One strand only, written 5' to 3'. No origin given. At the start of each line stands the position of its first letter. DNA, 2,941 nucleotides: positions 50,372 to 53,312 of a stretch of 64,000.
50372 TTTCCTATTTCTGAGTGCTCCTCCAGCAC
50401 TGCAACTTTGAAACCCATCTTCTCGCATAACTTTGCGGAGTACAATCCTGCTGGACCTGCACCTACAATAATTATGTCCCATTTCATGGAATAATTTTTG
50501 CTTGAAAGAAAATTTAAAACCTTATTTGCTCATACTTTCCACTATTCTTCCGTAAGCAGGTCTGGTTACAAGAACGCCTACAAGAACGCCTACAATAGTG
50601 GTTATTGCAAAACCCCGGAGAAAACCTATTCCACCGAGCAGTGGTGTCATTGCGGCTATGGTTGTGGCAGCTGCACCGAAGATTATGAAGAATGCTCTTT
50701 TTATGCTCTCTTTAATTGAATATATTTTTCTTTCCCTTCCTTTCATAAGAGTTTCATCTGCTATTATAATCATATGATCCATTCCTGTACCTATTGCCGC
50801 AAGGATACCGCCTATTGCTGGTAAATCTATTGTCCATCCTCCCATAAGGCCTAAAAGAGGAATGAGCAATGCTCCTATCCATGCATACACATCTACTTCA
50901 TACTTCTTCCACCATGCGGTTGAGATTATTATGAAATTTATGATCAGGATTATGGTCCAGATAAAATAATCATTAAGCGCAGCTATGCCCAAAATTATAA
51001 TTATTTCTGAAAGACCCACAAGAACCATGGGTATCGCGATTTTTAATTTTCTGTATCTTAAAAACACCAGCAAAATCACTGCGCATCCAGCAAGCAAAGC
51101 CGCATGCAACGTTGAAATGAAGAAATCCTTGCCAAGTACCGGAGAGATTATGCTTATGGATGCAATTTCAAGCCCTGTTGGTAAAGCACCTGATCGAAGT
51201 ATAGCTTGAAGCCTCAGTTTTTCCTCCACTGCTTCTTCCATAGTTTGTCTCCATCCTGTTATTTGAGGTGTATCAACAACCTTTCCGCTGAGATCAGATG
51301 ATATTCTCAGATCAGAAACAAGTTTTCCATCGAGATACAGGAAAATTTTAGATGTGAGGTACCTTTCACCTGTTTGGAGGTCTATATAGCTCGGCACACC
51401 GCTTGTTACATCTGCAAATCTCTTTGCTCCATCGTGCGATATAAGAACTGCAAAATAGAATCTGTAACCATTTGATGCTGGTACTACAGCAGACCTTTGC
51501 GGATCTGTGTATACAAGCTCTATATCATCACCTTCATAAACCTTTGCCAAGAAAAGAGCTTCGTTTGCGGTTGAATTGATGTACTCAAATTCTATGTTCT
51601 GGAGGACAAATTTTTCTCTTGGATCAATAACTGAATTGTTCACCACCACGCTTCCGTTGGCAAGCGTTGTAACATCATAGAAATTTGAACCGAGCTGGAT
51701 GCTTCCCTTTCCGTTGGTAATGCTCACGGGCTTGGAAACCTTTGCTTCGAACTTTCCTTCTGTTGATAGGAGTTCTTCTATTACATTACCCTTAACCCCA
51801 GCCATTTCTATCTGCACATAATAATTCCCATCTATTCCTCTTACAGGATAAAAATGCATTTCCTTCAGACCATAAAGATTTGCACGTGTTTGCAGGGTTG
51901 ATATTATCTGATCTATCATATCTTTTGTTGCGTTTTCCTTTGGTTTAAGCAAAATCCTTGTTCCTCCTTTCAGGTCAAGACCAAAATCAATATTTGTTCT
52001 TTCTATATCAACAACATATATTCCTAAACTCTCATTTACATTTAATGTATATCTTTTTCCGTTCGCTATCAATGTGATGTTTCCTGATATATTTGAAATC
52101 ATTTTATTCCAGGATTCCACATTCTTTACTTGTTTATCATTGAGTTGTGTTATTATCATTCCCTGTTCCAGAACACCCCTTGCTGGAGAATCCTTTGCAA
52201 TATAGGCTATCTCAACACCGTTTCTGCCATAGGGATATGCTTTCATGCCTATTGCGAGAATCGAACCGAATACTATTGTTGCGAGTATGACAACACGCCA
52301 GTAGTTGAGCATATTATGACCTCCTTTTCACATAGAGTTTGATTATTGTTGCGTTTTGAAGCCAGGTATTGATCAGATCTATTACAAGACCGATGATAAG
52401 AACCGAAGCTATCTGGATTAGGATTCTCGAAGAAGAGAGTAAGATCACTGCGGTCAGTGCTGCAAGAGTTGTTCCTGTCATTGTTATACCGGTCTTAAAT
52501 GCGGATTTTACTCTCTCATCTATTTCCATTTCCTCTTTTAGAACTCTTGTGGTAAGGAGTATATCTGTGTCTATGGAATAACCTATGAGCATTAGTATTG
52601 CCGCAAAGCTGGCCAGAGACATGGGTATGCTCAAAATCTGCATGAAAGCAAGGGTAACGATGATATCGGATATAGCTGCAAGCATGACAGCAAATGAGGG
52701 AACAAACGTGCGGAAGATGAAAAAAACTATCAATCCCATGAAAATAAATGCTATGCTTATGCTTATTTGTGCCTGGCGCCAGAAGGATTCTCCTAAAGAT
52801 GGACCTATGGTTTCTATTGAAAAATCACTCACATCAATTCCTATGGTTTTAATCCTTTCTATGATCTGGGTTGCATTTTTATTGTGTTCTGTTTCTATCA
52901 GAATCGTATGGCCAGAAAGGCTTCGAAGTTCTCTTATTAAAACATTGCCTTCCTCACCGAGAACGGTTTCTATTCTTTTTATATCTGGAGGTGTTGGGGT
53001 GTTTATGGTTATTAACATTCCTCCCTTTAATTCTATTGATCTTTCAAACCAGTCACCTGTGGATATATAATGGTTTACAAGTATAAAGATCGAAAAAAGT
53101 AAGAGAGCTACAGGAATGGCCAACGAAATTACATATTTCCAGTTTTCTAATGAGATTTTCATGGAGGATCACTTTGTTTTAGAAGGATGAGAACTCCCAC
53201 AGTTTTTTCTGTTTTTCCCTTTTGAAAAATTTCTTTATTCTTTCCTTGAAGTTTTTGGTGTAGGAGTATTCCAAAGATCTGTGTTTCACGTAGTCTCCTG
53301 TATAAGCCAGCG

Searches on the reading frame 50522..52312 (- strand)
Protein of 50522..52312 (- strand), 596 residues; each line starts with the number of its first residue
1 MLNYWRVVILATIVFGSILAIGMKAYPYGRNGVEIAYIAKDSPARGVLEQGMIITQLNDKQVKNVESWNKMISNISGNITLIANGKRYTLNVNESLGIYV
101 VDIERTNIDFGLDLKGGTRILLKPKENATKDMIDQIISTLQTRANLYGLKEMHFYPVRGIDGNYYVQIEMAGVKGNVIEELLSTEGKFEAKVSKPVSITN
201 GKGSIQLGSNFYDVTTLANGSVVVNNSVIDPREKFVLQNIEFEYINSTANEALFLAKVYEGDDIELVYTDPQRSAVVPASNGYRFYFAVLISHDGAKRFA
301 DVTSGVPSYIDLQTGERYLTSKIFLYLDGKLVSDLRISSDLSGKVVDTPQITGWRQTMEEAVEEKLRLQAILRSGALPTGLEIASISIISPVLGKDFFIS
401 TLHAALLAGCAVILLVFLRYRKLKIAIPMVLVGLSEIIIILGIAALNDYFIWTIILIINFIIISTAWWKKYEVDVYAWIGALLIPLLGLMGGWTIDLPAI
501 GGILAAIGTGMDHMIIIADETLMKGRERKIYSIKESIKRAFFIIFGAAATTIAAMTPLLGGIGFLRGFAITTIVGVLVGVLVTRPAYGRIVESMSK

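Call 30: search_protein_families(library=pfam, max_evalue=0.001, proteins=[window:50522-52312:-])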
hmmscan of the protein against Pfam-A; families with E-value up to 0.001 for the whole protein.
window:50522-52312:- (596 aa): 1 family
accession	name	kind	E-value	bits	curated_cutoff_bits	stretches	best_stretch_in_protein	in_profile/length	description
PF02355.23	SecD_SecF_C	-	1.5e-07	31.4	20.5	0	492-581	79-173/189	Protein export membrane protein SecD/SecF, C-terminal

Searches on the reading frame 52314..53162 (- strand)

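Call 31: search_protein_families(library=pfam, max_evalue=0.001, proteins=[window:52314-53162:-])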
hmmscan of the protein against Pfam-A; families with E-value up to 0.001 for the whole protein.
window:52314-53162:- (282 aa): 1 family
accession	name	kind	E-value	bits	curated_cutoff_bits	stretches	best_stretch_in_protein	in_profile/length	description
PF02355.23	SecD_SecF_C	-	1.1e-31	110.1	20.5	1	103-279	5-188/189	Protein export membrane protein SecD/SecF, C-terminal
